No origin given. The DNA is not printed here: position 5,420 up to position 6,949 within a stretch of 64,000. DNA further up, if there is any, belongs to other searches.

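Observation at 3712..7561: Contiguous asnB-like amidotransferase, ATP-grasp ligase and aspartate racemase: candidate complete D-Asp/D-isoAsn peptidoglycan cross-bridge module in a clostridial spore-former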

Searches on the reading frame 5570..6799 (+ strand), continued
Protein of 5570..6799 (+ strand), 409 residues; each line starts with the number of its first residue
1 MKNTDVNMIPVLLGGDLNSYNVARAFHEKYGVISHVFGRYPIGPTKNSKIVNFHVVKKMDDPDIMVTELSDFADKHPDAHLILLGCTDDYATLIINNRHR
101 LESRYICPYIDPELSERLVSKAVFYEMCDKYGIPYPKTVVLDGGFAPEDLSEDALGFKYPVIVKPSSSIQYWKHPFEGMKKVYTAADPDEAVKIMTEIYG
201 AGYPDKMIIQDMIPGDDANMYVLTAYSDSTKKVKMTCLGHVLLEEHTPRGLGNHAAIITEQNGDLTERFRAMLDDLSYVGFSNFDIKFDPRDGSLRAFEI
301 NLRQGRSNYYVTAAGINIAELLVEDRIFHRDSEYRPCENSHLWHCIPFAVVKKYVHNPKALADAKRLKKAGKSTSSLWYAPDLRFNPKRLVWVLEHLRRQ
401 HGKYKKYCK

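Call 63: search_dna_similar(query=L065:11948-13465:+, collection=plasmids, mode=protein, max_evalue=1e-15, max_rows=25)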
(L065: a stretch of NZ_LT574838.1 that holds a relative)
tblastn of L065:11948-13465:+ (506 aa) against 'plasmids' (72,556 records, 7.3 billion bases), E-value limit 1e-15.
Records with a match: 76; places in all: 77; records where one place covers at least 80% of the query: 71.
Best place of each record, by identity: <60% 76.
By first word of the organism name: Escherichia 9; Streptomyces 5; Cytobacillus 5; Sinorhizobium 4; Vibrio 4; Acinetobacter 4; Bacillus 3; Paenibacillus 3; Planococcus 3; Listeria 2; and 29 more.
By predicted mobility (MOB-suite, as given by PLSDB): non-mobilizable 63; mobilizable 9; conjugative 4.
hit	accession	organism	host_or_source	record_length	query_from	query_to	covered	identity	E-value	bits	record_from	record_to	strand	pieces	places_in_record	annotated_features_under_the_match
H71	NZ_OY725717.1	Collinsella aerofaciens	-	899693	26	499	94%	38.3%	1e-86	298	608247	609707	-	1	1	UDP-N-acetylmuramoyl-L-alanyl-D-glutamate--2, 6-diaminopimelate ligase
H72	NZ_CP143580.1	Enterococcus faecalis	Homo sapiens,bacterial isolate,sonicate ...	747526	1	480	95%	34.5%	2e-62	228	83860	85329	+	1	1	UDP-N-acetylmuramoyl-L-alanyl-D-glutamate--L- lysine ligase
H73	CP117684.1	Latilactobacillus curvatus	Pig,Single cell,feces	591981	7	480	94%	33.5%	9e-59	217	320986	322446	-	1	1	UDP-N-acetylmuramoyl-L-alanyl-D-glutamate--2, 6-diaminopimelate ligase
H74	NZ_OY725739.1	Monoglobus pectinilyticus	-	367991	14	503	97%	32.3%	1e-55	208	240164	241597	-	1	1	UDP-N-acetylmuramoyl-L-alanyl-D-glutamate--2, 6-diaminopimelate ligase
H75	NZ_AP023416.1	Vescimonas fastidiosa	Homo sapiens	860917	37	503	92%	32.6%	2e-60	222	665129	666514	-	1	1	murE: UDP-N-acetylmuramyl-tripeptide synthetase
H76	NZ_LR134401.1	Listeria monocytogenes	Homo sapiens,Vein blood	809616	14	487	94%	31.8%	3e-44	175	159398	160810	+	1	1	UDP-N-acetylmuramoyl-L-alanyl-D-glutamate--2, 6-diaminopimelate ligase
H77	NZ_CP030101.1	Listeria monocytogenes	Environment,water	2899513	14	487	94%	31.8%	3e-44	174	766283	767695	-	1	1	none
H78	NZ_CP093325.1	Bacillus sp. N5-665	whole organism,peat soil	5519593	40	482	88%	33.3%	2e-36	151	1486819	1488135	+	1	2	none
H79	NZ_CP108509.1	Streptomyces sp. NBC_01237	-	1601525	38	500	92%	31.8%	2e-41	166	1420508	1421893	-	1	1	none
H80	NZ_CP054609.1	Paenibacillus cellulosilyticus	cell culture,soil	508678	27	484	91%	32.1%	2e-44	175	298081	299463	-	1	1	UDP-N-acetylmuramoyl-L-alanyl-D-glutamate--2, 6-diaminopimelate ligase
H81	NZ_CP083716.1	Bacillus velezensis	cell culture,Meju, fermented soybean ...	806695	20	487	92%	31.3%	5e-40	162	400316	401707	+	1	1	UDP-N-acetylmuramoyl-L-alanyl-D-glutamate--2, 6-diaminopimelate ligase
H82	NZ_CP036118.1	Bacillus mycoides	cell culture,soil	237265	28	479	89%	32.3%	1e-42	170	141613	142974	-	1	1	UDP-N-acetylmuramoyl-L-alanyl-D-glutamate--2, 6-diaminopimelate ligase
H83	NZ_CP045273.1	Priestia megaterium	pure culture,Paper surface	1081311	34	479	88%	31.4%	1e-46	182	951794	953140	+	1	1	none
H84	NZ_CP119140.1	Neisseria gonorrhoeae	Homo sapiens,whole organism,blood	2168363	37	503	92%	30.0%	7e-31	134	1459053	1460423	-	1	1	none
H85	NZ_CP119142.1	Neisseria gonorrhoeae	Homo sapiens,whole organism,synovial ...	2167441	37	503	92%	29.8%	5e-30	132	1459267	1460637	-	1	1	none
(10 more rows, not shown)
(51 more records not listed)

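Call 64: search_dna_similar(query=L001:10011-11489:+, collection=plasmids, mode=protein, max_evalue=1e-10, max_rows=60, rows=spread)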
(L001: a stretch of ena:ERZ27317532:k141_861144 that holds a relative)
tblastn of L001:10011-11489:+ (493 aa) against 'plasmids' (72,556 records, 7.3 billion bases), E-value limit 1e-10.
Records with a match: 82; places in all: 87; records where one place covers at least 80% of the query: 77.
Best place of each record, by identity: <60% 82.
By first word of the organism name: Escherichia 9; Streptomyces 5; Cytobacillus 5; Deinococcus 4; Sinorhizobium 4; Vibrio 4; Acinetobacter 4; Paenibacillus 3; Bacillus 3; Planococcus 3; and 32 more.
By predicted mobility (MOB-suite, as given by PLSDB): non-mobilizable 68; mobilizable 10; conjugative 4.
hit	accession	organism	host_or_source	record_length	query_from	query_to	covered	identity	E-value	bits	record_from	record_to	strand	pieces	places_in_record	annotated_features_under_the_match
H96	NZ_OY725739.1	Monoglobus pectinilyticus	-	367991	1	482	98%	39.3%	2e-82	286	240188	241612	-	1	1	UDP-N-acetylmuramoyl-L-alanyl-D-glutamate--2, 6-diaminopimelate ligase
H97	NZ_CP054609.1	Paenibacillus cellulosilyticus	cell culture,soil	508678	22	479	93%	37.9%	3e-75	265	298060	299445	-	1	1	UDP-N-acetylmuramoyl-L-alanyl-D-glutamate--2, 6-diaminopimelate ligase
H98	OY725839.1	Subdoligranulum variabile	-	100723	18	484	95%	36.4%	1e-65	237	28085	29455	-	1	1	record has no annotation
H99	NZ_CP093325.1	Bacillus sp. N5-665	whole organism,peat soil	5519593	1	480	97%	35.4%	6e-68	244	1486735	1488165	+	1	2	none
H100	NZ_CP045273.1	Priestia megaterium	pure culture,Paper surface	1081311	1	482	98%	34.9%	1e-69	249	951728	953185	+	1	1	none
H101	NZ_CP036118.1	Bacillus mycoides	cell culture,soil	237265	1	480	97%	34.4%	1e-65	237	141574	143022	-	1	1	UDP-N-acetylmuramoyl-L-alanyl-D-glutamate--2, 6-diaminopimelate ligase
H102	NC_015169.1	Deinococcus proteolyticus MRP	feces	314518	1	475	96%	33.9%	7e-38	155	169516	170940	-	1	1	murE: UDP-N-acetylmuramyl-tripeptide synthetase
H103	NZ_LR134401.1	Listeria monocytogenes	Homo sapiens,Vein blood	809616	1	469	95%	34.1%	8e-69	246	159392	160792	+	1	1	UDP-N-acetylmuramoyl-L-alanyl-D-glutamate--2, 6-diaminopimelate ligase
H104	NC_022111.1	Prevotella sp. oral taxon 299 str. F0039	Homo sapiens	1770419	15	484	95%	34.0%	5e-61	223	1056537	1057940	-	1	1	none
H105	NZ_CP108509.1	Streptomyces sp. NBC_01237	-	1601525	29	484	92%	35.0%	9e-59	217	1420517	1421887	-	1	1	none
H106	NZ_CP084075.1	Fusobacterium vincentii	-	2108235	29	480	92%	34.6%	5e-62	226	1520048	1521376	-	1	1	none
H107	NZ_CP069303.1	Shinella sp. PSBB067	monoisolate,Minnesota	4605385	19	469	91%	34.4%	1e-49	190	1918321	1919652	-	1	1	none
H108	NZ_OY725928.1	Bacteroides finegoldii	-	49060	2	482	98%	32.2%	3e-58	215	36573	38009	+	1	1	UDP-N-acetylmuramoyl-L-alanyl-D-glutamate--2, 6-diaminopimelate ligase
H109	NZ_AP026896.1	Aeromonas caviae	Microbe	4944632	3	490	99%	31.4%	5e-47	182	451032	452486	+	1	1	none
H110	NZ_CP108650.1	Streptomyces sp. NBC_01108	-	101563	1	469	95%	32.6%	2e-56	210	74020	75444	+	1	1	UDP-N-acetylmuramoyl-L-alanyl-D-glutamate--2, 6-diaminopimelate ligase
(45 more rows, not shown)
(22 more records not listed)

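Call 65: search_protein_families(library=ncbifam, max_evalue=1e-8, proteins=[L086:5200-5898:+, L081:11212-11889:+, L088:9276-9971:+])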
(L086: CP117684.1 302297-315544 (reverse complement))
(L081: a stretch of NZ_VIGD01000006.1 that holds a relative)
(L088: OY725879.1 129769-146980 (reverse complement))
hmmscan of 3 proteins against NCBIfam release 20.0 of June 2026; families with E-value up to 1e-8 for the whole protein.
L086:5200-5898:+ (233 aa): 3 families
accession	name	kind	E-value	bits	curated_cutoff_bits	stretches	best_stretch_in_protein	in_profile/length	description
TIGR00035.1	asp_race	subfamily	6.5e-71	238.7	93.1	1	1-228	1-225/236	amino acid racemase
NF052483.1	racemase_CuyB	equivalog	1.8e-54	185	190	1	7-228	3-223/225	cysteate racemase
TIGR00067.1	glut_race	equivalog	6.7e-10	38.8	146.65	1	78-208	63-190/251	glutamate racemase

L081:11212-11889:+ (226 aa): 5 families
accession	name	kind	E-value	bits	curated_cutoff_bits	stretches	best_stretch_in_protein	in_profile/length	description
TIGR00035.1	asp_race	subfamily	2.4e-71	240.1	93.1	1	2-222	3-224/236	amino acid racemase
NF052483.1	racemase_CuyB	equivalog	1.7e-61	208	190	1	4-221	1-221/225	cysteate racemase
TIGR00067.1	glut_race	equivalog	4.3e-14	52.5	146.65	1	55-204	40-190/251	glutamate racemase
NF007569.0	PRK10200.1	equivalog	9e-14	51.7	417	1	66-200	66-203/230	aspartate/glutamate racemase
NF002035.0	PRK00865.1-3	equivalog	1.8e-11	44.1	328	1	63-202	53-192/267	glutamate racemase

L088:9276-9971:+ (232 aa): 5 families
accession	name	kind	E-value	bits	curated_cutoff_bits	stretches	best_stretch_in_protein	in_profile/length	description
NF052483.1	racemase_CuyB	equivalog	1.2e-65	221.6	190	1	3-221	1-222/225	cysteate racemase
TIGR00035.1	asp_race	subfamily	2.2e-61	207.5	93.1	1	1-221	3-224/236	amino acid racemase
NF007569.0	PRK10200.1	equivalog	1.6e-16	60.7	417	1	1-220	2-224/230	aspartate/glutamate racemase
NF002035.0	PRK00865.1-3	equivalog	1.1e-09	38.3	328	1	69-200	60-191/267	glutamate racemase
TIGR00067.1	glut_race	equivalog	1.7e-09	37.5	146.65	1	77-201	64-188/251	glutamate racemase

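Call 68: get_annotated_region(hit=H4, flank=6000)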
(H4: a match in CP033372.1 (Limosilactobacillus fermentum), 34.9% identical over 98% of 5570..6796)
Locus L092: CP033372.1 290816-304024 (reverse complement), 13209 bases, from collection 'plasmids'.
description: Limosilactobacillus fermentum strain DR9 plasmid unnamed1, complete sequence
organism: Limosilactobacillus fermentum (NCBI taxid 1613)
taxonomy: Bacteria; Bacillota; Bacilli; Lactobacillales; Lactobacillaceae; Limosilactobacillus; Limosilactobacillus fermentum
host: -; source: Cow,cell culture,Fresh milk; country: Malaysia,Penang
typing (MOB-suite, as given by PLSDB): mobilizable; relaxase MOBP,MOBV
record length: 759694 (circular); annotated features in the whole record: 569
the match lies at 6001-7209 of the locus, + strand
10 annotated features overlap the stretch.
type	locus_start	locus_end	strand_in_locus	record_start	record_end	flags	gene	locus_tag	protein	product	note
CDS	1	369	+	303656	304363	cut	-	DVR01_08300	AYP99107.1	NUDIX domain-containing protein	-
CDS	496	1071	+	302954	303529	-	-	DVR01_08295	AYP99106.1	cysteine hydrolase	-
CDS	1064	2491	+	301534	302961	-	-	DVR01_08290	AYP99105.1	nicotinate phosphoribosyltransferase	-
CDS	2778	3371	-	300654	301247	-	-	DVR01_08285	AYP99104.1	ECF transporter S component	-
CDS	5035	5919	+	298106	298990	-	-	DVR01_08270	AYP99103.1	DMT family transporter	-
CDS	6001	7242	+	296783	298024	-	-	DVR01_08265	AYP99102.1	carboxylate--amine ligase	-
CDS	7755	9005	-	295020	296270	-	-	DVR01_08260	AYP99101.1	transposase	-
CDS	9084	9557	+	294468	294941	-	tnpA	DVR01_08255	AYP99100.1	IS200/IS605 family transposase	-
CDS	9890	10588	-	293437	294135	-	-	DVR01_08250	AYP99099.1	hypothetical protein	-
CDS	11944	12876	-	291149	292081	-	rfbB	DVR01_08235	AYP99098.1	dTDP-glucose 4,6-dehydratase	-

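Call 69: get_annotated_region(hit=H5, flank=5000)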
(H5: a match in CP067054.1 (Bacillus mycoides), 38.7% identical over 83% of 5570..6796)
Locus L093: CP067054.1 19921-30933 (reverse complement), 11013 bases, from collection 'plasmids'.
description: Bacillus mycoides strain JAS 83/3 plasmid pl546, complete sequence
organism: Bacillus mycoides (NCBI taxid 1405)
taxonomy: Bacteria; Bacillota; Bacilli; Bacillales; Bacillaceae; Bacillus; Bacillus mycoides
host: -; source: soil; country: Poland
typing (MOB-suite, as given by PLSDB): conjugative; replicon rep_cluster_1738; relaxase MOBP; mating-pair formation MPF_T
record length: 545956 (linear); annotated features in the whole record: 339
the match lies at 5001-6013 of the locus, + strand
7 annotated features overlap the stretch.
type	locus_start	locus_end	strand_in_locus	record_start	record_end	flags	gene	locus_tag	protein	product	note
CDS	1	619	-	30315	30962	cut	-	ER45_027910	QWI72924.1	response regulator transcription factor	-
CDS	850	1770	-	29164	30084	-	-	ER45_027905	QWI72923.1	DMT family transporter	-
CDS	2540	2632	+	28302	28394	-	-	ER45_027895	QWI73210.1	helix-turn-helix domain-containing protein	-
CDS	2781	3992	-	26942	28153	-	-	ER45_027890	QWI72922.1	MFS transporter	-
CDS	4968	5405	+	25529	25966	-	-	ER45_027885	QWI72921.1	hypothetical protein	-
CDS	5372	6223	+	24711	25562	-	-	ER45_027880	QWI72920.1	hypothetical protein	-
CDS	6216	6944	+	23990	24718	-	-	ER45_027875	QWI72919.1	amino acid racemase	-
